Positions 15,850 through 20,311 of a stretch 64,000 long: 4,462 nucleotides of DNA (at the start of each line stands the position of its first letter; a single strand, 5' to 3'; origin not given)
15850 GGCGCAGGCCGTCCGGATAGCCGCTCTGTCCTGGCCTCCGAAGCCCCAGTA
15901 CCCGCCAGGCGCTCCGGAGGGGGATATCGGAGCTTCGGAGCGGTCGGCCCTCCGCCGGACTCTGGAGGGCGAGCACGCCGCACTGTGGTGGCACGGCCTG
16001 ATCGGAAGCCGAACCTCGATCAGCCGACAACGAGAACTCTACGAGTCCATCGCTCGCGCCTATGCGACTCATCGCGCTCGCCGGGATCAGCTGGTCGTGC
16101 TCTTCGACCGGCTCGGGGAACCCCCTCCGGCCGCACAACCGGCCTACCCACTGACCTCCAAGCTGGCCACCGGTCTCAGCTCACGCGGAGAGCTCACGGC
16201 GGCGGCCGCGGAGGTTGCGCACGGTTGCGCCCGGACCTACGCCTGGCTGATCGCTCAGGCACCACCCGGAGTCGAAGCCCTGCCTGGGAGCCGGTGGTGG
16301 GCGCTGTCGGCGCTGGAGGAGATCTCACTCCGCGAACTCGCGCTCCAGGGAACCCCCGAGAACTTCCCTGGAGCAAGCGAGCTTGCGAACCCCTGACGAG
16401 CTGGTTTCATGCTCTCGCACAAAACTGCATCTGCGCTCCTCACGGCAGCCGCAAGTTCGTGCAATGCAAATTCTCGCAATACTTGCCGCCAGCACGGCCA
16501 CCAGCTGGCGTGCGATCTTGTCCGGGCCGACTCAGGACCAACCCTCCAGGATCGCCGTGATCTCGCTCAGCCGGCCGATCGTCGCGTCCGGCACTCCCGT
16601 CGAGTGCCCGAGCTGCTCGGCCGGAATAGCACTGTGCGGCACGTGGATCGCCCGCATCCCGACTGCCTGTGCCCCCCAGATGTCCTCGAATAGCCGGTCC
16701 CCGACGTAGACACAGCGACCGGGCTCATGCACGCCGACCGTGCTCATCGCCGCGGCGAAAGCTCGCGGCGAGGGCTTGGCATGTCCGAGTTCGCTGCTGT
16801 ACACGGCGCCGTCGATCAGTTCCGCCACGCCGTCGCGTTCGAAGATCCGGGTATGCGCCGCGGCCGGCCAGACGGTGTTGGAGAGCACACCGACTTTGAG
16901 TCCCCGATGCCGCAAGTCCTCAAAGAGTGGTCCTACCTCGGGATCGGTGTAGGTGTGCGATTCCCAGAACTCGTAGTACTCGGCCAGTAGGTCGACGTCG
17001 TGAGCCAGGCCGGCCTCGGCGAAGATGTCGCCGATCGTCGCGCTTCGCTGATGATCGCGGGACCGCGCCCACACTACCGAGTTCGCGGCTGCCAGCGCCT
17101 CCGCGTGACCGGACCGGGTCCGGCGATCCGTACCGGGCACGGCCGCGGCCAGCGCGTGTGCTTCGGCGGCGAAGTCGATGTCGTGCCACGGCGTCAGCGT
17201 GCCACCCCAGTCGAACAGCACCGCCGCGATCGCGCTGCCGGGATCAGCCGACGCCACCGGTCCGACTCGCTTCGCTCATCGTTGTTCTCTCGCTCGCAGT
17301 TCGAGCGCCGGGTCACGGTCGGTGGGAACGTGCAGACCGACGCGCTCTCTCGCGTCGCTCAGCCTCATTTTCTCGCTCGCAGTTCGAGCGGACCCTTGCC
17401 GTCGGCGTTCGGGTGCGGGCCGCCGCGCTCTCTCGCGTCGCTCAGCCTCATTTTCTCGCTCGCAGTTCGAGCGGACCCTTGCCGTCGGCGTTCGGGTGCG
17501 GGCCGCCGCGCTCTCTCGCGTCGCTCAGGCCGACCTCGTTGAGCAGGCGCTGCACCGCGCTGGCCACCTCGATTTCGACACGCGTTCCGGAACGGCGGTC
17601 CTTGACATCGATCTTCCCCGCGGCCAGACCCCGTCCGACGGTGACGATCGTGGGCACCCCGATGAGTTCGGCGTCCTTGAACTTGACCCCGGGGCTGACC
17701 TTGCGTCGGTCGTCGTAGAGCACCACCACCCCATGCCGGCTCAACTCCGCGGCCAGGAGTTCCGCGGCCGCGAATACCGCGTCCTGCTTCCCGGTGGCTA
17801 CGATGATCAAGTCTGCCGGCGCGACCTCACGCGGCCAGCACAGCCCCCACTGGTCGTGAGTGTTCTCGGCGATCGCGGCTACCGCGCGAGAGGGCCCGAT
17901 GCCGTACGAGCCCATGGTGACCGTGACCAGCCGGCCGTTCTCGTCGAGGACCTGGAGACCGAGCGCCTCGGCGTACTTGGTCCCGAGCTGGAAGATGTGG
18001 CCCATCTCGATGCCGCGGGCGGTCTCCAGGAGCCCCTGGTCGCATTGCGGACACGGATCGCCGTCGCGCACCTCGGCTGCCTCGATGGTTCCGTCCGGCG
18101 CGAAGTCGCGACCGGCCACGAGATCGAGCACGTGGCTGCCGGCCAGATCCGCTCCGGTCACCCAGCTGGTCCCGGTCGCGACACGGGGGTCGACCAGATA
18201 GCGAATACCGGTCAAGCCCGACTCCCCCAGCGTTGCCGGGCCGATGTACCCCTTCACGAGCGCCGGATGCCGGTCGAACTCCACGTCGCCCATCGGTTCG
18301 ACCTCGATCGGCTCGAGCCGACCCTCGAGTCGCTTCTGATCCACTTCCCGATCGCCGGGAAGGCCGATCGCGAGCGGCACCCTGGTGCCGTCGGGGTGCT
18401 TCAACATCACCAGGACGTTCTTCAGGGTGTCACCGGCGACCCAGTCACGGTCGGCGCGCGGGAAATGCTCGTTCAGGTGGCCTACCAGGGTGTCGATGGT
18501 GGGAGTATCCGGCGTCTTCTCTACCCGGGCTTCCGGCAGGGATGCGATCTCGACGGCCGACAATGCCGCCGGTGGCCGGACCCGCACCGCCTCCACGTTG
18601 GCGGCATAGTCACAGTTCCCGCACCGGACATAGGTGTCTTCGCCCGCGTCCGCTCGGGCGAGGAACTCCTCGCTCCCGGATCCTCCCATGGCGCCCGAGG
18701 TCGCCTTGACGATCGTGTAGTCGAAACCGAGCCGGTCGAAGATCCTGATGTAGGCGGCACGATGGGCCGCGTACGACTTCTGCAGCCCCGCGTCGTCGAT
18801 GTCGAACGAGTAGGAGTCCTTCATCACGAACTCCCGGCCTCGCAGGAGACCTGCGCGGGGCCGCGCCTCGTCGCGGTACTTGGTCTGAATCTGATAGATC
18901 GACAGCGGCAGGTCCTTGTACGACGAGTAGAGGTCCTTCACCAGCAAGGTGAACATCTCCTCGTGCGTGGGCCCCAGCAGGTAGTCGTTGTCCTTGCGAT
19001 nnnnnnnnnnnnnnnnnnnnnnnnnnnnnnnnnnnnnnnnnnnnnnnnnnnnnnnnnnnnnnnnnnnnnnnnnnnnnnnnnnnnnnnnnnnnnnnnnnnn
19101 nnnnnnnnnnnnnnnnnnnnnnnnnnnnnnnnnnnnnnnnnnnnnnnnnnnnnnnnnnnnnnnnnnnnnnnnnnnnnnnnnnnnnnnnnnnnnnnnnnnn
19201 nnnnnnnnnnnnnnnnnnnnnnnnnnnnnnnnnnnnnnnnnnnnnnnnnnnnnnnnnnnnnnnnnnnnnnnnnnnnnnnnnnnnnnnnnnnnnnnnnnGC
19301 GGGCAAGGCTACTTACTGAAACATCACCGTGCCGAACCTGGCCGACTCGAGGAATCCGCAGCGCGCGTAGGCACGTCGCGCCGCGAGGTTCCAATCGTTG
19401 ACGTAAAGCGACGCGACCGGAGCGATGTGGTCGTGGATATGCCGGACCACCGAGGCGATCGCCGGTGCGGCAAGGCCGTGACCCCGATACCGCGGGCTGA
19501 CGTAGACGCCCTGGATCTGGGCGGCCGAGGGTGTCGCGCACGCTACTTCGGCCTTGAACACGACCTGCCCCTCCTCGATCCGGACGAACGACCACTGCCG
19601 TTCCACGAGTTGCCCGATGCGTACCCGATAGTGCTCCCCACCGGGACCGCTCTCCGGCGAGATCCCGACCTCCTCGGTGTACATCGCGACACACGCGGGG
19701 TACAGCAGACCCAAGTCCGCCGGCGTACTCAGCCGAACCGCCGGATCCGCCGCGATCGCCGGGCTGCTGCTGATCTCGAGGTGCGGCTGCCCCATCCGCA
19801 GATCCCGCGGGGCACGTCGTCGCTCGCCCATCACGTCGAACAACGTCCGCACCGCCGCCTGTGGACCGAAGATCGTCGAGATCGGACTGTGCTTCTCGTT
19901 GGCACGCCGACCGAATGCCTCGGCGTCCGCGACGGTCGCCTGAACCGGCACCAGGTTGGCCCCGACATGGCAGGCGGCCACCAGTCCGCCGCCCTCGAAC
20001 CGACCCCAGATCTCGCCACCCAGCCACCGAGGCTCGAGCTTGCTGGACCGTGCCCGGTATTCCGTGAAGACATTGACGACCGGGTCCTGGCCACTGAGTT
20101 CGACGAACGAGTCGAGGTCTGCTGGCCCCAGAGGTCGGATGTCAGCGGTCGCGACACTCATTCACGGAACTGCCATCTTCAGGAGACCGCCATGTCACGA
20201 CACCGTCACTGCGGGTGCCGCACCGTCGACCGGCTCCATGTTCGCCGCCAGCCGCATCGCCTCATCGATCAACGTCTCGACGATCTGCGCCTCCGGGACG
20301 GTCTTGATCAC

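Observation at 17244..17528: MIRU-like repeat forming a translational relay from proS to a HAD hydrolase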

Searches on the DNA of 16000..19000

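Call 6: search_rna_families(source=window, start=16000, end=19000, threshold=evalue, max_evalue=1)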
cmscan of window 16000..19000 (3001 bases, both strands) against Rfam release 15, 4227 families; matches with E-value up to 1: 0.
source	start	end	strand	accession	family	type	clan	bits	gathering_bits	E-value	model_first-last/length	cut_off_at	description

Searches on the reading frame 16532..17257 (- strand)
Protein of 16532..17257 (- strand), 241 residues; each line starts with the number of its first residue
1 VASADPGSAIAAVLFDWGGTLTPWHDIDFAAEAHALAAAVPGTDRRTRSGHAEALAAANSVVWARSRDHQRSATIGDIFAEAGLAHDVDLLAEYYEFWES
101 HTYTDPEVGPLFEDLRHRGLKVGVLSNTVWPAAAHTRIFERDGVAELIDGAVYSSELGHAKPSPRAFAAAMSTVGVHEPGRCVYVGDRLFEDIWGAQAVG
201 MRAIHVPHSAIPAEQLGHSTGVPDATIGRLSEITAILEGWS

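Call 69: search_protein_families(library=ncbifam, proteins=[window:16532-17257:-], max_evalue=0.01)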
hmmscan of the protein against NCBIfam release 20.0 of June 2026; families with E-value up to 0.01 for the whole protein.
window:16532-17257:- (241 aa): 30 families (the best 25 are shown)
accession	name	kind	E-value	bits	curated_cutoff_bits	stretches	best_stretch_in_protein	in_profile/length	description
TIGR02253.1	CTE7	subfamily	3.9e-22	79.1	169.75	1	10-233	2-220/221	TIGR02253 family HAD-type hydrolase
TIGR02252.1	DREG-2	subfamily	1e-18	67.9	155.2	1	90-204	93-202/203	HAD hydrolase, REG-2-like, family IA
NF053830.1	RUBPPhHalo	equivalog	7.6e-16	58.4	330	1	12-236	4-233/234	ribulose-1,5-bisphosphate 5-phosphatase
TIGR02247.1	HAD-1A3-hyp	subfamily_domain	3.7e-15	56.2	125.4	1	10-220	2-209/211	epoxide hydrolase N-terminal domain-like phosphatase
TIGR01428.1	HAD_type_II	equivalog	1.6e-12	47.8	125.4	1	10-206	1-190/197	haloacid dehalogenase type II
TIGR01668.1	YqeG_hyp_ppase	hypoth_equivalog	2.8e-11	43.3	89.1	1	101-215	41-144/170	YqeG family HAD IIIA-type phosphatase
TIGR02254.1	YjjG_YfnB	equivalog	1e-10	41.5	159.9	1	83-235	76-221/223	YjjG family noncanonical pyrimidine nucleotidase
TIGR01449.2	PGP_bact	equivalog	3.4e-10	39.8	180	1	91-206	73-184/213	phosphoglycolate phosphatase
TIGR01662.1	HAD-SF-IIIA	subfamily_domain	1.1e-09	38.5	44.6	1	100-207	22-139/141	HAD-IIIA family hydrolase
TIGR01458.1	HAD-SF-IIA-hyp3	hypoth_equivalog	6.8e-09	35.4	175.95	1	160-231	178-248/257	TIGR01458 family HAD-type hydrolase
TIGR01422.2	phosphonatase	equivalog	9.4e-09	34.9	220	1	96-209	91-202/251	phosphonoacetaldehyde hydrolase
NF006976.0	PRK09449.1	equivalog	1.7e-08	34.3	183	1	111-236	103-221/225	pyrimidine 5'-nucleotidase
TIGR01549.1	HAD-SF-IA-v1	subfamily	1.9e-08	34.8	23.3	1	110-200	66-149/149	HAD-IA family hydrolase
NF009804.0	PRK13288.1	equivalog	1e-07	31.7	218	1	10-238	3-211/215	pyrophosphatase PpaX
TIGR01454.1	AHBA_synth_RP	hypoth_equivalog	2.7e-07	30.4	246.65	1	107-233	79-199/205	AHBA synthesis associated protein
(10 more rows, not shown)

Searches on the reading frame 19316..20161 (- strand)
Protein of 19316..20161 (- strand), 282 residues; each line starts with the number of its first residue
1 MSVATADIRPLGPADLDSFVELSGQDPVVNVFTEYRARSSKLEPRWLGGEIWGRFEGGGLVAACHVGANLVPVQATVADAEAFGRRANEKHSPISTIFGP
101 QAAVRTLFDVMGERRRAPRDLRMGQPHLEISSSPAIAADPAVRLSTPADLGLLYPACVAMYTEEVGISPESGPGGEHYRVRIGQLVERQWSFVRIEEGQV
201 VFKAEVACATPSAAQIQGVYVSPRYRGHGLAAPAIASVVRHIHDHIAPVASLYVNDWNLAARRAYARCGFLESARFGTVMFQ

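Call 71: search_protein_families(library=pfam, proteins=[window:19316-20161:-], max_evalue=0.01)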
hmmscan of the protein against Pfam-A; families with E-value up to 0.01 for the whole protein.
window:19316-20161:- (282 aa): 7 families
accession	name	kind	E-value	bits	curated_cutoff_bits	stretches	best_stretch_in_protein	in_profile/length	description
PF13312.11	DUF4081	-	2.7e-28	98.7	25.3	1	49-151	1-103/105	Domain of unknown function (DUF4081)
PF00583.31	Acetyltransf_1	-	1.6e-08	35.2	20.7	1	211-270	57-116/116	Acetyltransferase (GNAT) family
PF13508.13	Acetyltransf_7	-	5.4e-05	23.9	27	1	192-270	6-82/84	Acetyltransferase (GNAT) domain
PF13673.13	Acetyltransf_10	-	0.0002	21.8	23.6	1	212-272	50-109/128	Acetyltransferase (GNAT) domain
PF13302.13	Acetyltransf_3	-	0.00023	22.3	25.4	1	218-270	84-137/138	Acetyltransferase (GNAT) domain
PF08445.16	FR47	-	0.00027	21.3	22.1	1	208-272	16-79/86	FR47-like protein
PF13527.13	Acetyltransf_9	-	0.0011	19.4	25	0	212-269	71-123/127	Acetyltransferase (GNAT) domain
